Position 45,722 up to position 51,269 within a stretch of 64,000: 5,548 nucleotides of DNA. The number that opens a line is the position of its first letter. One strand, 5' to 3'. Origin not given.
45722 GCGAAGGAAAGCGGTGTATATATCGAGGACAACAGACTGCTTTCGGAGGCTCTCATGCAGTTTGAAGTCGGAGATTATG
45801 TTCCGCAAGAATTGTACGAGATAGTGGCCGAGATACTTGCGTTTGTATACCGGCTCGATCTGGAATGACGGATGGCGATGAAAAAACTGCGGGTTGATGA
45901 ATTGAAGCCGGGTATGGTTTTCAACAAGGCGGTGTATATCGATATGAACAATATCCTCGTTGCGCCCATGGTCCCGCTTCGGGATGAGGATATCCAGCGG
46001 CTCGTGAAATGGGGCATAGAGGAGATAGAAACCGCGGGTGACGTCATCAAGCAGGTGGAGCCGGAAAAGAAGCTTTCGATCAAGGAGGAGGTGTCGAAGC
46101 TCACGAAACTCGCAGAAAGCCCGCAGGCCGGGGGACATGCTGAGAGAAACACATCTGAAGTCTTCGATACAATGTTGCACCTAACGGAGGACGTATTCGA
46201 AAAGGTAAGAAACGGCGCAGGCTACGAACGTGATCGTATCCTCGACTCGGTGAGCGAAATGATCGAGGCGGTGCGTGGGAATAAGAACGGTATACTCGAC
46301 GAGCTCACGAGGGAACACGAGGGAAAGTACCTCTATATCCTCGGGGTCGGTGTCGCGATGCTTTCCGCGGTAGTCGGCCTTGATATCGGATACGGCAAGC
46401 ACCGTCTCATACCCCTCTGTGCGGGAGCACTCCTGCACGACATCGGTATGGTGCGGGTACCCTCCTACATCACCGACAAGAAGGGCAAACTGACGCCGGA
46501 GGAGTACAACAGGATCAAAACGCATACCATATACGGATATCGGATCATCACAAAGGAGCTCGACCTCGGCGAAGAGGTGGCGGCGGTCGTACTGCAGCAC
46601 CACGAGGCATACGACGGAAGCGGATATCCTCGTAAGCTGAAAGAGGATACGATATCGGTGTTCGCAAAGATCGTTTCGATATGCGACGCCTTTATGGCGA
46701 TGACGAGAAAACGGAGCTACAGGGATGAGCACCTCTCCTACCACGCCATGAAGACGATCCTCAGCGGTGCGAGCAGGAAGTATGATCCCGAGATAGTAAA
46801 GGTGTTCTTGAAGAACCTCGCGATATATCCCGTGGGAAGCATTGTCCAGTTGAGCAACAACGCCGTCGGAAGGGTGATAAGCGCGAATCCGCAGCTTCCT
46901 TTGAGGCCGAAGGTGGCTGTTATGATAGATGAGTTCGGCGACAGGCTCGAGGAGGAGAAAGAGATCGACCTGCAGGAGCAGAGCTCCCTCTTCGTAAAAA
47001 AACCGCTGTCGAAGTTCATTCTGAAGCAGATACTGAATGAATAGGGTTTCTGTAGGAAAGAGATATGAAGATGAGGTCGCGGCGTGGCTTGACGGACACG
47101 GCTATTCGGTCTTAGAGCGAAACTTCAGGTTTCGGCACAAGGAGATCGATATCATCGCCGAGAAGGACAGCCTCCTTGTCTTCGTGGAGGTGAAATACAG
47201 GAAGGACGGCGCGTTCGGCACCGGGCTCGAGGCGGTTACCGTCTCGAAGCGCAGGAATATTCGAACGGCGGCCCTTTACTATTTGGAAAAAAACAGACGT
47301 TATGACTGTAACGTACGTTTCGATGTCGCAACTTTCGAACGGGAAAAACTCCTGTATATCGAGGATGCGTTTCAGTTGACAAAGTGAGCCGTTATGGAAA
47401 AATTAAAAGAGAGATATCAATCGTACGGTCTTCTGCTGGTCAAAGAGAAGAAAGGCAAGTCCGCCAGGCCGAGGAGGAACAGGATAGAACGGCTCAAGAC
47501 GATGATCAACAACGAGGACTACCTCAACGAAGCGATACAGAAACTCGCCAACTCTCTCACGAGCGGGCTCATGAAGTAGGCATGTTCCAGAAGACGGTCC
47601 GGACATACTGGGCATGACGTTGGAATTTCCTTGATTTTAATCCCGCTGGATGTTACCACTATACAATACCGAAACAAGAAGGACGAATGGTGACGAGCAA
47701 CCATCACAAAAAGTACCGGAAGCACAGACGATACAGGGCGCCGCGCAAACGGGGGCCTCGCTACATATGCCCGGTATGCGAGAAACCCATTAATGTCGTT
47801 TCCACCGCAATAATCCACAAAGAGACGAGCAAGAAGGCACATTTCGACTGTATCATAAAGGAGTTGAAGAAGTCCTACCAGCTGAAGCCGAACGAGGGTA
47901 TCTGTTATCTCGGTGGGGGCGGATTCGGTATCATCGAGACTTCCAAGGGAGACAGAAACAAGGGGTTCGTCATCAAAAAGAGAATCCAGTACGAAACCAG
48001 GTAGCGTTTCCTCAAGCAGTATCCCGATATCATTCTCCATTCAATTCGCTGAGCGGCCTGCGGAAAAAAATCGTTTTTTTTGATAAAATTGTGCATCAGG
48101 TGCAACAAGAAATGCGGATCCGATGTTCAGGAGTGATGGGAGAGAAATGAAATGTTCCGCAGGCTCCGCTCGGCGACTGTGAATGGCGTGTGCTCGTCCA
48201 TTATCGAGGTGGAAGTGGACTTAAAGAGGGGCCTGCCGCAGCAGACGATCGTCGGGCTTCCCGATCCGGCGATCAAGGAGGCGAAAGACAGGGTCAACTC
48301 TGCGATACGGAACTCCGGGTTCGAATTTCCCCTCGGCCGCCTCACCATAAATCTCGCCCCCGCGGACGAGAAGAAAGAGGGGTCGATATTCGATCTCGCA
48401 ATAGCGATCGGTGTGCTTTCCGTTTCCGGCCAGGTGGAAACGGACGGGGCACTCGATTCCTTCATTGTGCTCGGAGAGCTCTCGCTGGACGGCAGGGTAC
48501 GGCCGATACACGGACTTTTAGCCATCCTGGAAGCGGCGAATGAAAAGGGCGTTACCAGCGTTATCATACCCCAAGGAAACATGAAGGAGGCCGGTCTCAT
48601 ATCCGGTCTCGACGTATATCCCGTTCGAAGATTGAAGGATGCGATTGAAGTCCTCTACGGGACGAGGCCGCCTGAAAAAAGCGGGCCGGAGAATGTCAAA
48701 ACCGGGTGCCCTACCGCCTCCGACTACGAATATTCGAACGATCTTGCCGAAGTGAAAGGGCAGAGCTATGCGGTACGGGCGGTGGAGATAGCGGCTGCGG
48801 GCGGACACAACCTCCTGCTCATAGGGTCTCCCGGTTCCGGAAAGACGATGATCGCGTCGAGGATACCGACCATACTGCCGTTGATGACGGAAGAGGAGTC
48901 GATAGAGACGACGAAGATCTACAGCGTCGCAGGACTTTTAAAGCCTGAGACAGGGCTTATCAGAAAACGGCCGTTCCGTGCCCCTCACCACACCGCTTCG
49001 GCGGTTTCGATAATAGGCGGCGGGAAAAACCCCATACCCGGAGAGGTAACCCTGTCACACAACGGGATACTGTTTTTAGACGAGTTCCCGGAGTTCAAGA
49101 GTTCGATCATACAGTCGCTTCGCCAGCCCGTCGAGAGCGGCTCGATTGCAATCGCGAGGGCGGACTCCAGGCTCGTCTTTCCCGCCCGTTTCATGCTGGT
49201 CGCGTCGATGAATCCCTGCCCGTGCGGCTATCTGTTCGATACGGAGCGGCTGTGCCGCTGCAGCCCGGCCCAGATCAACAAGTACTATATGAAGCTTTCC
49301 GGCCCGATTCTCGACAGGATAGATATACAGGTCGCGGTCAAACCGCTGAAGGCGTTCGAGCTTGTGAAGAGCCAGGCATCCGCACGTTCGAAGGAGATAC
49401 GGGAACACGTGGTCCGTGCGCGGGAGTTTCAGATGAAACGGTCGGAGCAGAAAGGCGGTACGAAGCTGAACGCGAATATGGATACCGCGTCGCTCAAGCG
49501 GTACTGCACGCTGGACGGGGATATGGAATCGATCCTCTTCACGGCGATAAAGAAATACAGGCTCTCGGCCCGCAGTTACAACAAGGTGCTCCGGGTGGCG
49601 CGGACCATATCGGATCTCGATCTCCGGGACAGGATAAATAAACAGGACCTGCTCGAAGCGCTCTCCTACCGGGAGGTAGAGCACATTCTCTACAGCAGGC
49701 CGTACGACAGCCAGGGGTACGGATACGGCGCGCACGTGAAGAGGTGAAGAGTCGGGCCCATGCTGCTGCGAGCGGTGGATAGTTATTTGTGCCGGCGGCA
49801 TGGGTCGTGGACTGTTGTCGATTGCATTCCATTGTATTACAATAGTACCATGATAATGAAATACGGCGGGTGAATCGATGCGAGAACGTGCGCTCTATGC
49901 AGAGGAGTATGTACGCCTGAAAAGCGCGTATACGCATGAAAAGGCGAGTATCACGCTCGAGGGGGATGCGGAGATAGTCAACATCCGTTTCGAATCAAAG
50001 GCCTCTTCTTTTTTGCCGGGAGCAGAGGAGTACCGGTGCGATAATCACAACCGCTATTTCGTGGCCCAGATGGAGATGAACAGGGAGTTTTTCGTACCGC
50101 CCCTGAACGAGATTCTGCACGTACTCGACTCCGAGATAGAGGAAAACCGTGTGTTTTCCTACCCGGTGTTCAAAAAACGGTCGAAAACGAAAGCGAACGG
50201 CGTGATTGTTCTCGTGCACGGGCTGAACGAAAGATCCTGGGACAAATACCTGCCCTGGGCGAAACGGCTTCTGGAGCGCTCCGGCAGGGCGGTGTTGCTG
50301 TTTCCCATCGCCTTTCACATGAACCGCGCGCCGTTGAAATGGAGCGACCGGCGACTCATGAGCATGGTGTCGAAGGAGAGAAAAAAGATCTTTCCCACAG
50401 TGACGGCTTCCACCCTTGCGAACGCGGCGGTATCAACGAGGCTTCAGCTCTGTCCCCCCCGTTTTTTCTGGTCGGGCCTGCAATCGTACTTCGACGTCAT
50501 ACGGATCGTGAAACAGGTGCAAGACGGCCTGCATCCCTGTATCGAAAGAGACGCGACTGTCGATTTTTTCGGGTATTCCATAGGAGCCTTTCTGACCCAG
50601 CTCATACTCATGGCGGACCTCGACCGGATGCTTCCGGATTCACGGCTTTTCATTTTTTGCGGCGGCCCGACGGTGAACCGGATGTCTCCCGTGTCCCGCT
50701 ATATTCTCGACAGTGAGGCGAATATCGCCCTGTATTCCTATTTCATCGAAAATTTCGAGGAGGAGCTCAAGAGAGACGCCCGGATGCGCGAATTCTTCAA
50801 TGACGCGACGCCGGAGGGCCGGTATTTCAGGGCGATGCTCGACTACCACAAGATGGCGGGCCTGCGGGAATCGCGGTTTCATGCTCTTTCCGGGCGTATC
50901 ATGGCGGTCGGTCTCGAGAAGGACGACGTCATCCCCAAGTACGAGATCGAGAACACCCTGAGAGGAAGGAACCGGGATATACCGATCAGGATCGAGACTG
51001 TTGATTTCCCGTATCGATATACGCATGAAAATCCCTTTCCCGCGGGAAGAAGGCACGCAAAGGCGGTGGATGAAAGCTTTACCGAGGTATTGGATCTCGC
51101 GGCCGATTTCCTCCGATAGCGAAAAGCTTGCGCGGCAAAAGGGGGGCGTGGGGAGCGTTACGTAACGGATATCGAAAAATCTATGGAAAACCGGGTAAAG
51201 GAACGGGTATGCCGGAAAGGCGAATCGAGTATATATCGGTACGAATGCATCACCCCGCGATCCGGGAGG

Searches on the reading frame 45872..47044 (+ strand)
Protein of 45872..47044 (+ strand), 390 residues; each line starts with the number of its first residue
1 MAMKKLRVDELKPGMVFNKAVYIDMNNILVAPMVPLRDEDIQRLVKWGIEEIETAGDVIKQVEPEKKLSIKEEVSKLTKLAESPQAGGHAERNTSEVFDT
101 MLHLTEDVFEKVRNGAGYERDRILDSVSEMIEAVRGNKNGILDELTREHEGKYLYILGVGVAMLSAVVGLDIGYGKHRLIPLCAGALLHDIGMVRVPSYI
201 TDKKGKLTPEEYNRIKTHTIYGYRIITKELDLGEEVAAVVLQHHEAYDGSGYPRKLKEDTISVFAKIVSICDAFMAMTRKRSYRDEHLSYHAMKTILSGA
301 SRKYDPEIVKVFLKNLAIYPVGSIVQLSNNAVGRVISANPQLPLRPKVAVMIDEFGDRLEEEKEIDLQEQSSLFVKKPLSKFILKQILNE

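Call 58: search_protein_families(library=pfam, proteins=[window:45872-47044:+], max_evalue=0.00001)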
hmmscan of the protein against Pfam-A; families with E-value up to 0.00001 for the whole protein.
window:45872-47044:+ (390 aa): 3 families
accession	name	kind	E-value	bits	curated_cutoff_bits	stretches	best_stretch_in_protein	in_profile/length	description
PF13487.12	HD_5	-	7.1e-31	107.7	27.2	1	165-308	25-170/170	HD domain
PF01966.28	HD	-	6.2e-16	59.2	22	1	160-277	7-116/116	HD domain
PF11871.13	DUF3391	-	9.8e-06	26.6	27.8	0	4-116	2-129/136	Domain of unknown function (DUF3391)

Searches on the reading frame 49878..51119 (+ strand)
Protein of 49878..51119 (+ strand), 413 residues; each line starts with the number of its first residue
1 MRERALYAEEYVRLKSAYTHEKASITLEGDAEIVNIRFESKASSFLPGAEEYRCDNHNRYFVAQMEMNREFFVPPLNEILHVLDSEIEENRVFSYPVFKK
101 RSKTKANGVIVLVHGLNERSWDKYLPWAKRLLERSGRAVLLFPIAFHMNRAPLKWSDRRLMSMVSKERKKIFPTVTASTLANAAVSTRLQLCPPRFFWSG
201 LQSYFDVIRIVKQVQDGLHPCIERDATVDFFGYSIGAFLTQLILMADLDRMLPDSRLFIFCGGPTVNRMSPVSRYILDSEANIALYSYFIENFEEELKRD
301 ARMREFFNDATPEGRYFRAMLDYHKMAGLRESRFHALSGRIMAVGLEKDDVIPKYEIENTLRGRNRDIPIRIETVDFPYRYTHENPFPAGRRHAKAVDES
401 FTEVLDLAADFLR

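Call 58: search_protein_families(library=pfam, proteins=[window:49878-51119:+], max_evalue=0.00001)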
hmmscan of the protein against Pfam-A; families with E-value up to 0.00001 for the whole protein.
window:49878-51119:+ (413 aa): 1 family
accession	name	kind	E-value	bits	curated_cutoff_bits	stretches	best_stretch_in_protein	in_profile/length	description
PF19519.4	DUF6051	-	6.1e-129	431.1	27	1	6-412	2-405/406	Family of unknown function (DUF6051)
